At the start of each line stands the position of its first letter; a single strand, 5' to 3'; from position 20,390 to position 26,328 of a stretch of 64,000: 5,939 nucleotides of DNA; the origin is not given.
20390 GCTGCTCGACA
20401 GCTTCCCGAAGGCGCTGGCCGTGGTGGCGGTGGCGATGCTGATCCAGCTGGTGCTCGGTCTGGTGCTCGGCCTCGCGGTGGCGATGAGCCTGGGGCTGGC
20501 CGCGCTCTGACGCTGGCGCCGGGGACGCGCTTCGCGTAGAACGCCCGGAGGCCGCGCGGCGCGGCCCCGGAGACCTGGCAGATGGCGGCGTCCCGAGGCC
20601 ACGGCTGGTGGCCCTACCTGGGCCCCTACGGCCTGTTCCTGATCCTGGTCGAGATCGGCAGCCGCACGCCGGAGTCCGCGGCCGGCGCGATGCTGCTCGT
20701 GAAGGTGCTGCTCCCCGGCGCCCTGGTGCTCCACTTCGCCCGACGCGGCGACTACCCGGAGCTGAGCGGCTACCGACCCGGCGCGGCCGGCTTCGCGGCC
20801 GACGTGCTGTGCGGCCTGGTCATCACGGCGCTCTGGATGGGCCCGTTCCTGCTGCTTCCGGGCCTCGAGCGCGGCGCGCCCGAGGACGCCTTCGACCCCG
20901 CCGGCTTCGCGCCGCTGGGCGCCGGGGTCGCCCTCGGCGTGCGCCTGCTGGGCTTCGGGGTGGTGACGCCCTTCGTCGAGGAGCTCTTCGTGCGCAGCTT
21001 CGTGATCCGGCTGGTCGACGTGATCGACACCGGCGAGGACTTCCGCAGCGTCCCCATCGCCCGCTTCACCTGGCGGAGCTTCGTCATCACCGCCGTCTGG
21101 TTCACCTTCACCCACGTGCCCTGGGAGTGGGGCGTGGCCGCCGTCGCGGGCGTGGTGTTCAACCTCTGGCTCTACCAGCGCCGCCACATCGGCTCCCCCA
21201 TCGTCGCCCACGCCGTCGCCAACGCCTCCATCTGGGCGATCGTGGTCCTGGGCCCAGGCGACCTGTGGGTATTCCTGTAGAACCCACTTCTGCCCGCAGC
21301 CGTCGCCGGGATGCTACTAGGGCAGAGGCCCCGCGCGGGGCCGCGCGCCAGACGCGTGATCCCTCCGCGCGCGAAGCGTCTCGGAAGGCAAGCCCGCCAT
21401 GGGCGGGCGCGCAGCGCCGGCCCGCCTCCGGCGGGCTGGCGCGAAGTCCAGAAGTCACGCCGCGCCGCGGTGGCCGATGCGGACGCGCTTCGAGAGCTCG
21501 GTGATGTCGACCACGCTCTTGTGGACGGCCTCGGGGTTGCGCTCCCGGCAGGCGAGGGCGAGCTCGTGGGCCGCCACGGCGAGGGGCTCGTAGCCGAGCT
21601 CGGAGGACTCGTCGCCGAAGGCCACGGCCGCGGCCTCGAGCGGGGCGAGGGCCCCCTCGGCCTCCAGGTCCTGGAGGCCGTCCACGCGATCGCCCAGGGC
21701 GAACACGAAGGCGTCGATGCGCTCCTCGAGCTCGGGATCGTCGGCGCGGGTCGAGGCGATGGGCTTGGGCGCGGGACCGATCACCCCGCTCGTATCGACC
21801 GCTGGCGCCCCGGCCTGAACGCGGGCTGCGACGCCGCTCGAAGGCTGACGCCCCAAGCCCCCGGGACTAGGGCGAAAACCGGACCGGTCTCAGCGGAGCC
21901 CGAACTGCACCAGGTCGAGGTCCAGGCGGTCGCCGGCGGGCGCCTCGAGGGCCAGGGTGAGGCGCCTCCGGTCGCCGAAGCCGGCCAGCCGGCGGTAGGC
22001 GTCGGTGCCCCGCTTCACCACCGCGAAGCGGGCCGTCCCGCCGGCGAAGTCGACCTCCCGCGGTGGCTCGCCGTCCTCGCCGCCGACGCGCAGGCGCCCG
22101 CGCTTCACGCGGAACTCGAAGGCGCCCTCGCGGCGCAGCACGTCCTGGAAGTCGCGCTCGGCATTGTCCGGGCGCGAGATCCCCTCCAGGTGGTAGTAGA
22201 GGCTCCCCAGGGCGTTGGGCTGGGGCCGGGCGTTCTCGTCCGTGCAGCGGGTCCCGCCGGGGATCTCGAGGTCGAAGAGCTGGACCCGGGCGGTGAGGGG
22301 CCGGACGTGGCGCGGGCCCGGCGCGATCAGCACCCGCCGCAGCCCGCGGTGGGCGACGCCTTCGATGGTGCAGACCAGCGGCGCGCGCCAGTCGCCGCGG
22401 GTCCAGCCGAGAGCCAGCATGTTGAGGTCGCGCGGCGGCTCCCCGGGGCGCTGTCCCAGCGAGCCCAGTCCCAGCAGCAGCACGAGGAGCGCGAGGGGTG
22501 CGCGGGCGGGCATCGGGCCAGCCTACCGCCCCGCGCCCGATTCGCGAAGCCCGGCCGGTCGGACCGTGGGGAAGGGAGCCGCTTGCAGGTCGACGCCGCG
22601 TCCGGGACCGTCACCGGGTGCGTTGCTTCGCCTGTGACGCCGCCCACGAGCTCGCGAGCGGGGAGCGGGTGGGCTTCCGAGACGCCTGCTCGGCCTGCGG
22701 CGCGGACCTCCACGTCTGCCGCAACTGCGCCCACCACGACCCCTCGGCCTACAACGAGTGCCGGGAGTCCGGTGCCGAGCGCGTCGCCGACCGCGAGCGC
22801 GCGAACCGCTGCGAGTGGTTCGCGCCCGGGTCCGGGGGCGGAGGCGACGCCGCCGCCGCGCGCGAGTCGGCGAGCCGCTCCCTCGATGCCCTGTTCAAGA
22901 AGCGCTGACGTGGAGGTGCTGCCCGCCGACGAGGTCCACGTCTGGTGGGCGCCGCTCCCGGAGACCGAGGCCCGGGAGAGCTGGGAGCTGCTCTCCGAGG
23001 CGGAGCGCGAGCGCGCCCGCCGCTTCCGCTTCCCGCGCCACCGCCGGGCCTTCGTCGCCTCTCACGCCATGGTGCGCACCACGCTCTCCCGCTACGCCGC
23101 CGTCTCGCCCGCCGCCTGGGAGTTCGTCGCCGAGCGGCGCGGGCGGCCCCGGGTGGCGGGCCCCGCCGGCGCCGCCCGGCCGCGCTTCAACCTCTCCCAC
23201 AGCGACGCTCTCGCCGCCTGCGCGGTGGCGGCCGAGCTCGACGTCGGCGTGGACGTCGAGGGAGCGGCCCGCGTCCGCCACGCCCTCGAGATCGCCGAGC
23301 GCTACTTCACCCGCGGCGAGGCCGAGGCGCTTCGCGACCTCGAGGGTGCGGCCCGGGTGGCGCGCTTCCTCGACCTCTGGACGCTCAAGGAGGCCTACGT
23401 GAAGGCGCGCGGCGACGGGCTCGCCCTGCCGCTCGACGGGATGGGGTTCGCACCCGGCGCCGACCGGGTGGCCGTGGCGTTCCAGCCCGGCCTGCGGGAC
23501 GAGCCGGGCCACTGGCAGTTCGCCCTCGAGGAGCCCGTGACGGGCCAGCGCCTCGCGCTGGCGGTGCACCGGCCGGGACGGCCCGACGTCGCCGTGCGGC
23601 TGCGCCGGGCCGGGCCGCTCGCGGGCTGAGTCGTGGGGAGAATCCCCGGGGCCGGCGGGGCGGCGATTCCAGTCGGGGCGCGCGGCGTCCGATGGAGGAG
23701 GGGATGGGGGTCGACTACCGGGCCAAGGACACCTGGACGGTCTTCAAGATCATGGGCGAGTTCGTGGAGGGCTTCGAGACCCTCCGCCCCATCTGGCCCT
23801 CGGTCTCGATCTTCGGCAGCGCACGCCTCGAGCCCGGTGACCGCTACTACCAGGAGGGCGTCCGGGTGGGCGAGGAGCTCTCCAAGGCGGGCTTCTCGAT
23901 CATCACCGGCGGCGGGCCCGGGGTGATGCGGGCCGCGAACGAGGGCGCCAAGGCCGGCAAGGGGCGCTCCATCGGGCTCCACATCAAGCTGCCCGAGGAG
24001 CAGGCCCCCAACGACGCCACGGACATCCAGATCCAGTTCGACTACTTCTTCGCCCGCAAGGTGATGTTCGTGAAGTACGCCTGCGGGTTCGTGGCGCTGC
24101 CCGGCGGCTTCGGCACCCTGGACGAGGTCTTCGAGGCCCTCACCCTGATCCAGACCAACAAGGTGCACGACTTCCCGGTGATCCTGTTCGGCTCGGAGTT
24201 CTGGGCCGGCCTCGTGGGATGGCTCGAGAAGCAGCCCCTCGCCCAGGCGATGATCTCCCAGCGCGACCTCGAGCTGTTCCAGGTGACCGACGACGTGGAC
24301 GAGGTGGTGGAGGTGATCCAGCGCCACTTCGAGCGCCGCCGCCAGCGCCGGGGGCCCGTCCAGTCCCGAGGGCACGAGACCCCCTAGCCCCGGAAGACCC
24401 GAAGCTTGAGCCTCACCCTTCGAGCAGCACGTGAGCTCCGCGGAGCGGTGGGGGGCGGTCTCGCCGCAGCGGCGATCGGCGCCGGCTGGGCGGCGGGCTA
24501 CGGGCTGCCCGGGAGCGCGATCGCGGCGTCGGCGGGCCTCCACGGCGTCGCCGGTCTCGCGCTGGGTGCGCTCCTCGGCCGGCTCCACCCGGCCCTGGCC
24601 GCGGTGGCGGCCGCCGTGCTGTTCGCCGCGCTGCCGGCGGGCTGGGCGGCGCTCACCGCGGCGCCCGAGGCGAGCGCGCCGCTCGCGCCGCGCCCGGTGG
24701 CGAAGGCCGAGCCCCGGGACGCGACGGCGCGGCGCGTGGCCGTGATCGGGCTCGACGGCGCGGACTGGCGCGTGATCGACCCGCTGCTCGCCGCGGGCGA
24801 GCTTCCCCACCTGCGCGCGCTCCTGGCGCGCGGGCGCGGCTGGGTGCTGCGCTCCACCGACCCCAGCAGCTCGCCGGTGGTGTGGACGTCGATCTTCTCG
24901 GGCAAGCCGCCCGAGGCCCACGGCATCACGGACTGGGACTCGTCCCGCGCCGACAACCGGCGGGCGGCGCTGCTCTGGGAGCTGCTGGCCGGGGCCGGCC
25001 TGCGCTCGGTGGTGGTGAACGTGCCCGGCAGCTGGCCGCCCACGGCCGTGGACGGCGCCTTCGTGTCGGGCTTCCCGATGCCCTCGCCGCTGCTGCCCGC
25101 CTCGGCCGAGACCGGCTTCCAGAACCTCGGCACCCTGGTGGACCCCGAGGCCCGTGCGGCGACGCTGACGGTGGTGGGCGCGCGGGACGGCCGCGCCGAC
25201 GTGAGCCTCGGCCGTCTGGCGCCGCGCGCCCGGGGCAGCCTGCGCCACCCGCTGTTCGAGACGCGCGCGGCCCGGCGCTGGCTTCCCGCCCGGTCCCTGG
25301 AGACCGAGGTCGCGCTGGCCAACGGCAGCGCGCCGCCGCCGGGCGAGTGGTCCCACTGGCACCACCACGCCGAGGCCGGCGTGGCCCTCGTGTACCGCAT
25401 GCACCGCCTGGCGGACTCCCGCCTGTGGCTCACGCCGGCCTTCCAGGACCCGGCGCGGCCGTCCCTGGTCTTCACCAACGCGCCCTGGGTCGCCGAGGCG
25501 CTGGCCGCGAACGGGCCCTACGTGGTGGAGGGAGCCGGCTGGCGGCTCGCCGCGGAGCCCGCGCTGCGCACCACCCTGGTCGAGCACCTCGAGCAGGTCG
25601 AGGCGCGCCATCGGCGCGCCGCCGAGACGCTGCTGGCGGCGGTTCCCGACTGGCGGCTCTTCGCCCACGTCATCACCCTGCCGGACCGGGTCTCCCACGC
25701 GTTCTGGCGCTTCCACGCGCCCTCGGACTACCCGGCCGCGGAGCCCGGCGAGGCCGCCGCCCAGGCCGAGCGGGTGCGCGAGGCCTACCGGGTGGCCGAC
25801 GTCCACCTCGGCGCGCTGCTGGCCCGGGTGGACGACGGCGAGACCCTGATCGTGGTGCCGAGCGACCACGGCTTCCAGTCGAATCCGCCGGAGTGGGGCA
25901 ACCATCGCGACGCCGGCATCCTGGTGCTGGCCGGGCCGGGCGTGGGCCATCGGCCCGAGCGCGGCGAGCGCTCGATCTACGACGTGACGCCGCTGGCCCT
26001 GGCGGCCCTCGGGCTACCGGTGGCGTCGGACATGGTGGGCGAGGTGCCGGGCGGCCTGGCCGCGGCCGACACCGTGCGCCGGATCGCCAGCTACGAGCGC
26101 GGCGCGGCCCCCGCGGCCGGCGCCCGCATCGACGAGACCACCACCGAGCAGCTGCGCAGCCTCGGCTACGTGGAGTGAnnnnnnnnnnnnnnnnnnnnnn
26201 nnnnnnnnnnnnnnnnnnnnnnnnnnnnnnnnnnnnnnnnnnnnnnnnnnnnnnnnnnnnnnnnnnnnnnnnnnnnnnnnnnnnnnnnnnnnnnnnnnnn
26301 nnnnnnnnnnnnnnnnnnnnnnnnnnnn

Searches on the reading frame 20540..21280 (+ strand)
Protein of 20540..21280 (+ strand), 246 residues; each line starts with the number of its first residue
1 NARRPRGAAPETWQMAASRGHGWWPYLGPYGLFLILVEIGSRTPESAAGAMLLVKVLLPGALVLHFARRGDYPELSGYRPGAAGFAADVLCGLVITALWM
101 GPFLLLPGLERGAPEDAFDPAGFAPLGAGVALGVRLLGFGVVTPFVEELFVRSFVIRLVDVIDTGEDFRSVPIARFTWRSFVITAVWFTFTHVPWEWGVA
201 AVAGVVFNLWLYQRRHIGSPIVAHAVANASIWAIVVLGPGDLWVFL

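Call 81: search_protein_families(library=ncbifam, proteins=[window:20540-21280:+], max_evalue=0.001)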
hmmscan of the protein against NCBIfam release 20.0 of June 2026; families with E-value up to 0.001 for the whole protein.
window:20540-21280:+ (246 aa): 4 families
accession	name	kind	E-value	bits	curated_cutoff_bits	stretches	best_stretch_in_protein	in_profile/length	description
TIGR03008.1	pepcterm_CAAX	equivalog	1.6e-27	96.8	81.05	1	52-237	39-215/222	CAAX prenyl protease-related protein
TIGR04162.1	exo_VPEID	exception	7.8e-12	44.9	150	1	86-237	380-508/516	exosortase E/protease, VPEID-CTERM system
NF033192.3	CPBP_JDVT_MrtJ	equivalog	6.4e-07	30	75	1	141-231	6-95/98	JDVT-CTERM system glutamic-type intramembrane protease MrtJ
NF040914.1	Mrt_core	domain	7.5e-05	22.7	100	1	144-231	12-101/108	myxosortase family intramembrane protease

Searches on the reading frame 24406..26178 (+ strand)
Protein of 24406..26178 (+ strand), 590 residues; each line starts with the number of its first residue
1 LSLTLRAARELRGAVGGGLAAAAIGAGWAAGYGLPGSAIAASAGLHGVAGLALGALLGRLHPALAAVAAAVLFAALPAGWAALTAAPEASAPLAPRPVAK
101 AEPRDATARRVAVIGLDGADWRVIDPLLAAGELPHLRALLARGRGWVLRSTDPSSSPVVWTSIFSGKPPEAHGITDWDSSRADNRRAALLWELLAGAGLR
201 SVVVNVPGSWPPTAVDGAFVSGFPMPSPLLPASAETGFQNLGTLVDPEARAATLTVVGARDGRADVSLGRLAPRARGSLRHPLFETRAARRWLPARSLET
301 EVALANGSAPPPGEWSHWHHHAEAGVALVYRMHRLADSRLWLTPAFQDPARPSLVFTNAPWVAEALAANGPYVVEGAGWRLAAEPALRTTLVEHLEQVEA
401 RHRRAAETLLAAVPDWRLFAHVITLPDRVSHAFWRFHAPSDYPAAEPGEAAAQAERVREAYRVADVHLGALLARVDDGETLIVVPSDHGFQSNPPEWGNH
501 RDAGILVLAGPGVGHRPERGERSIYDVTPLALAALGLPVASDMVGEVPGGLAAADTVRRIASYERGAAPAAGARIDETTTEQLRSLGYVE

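Call 88: search_protein_families(library=pfam, proteins=[window:24406-26178:+], max_evalue=0.0001)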
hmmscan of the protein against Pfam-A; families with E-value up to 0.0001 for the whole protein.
window:24406-26178:+ (590 aa): 1 family
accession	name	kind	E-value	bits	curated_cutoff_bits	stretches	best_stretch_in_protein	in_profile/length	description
PF01663.27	Phosphodiest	-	3.4e-21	76.7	23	1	111-494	1-225/342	Type I phosphodiesterase / nucleotide pyrophosphatase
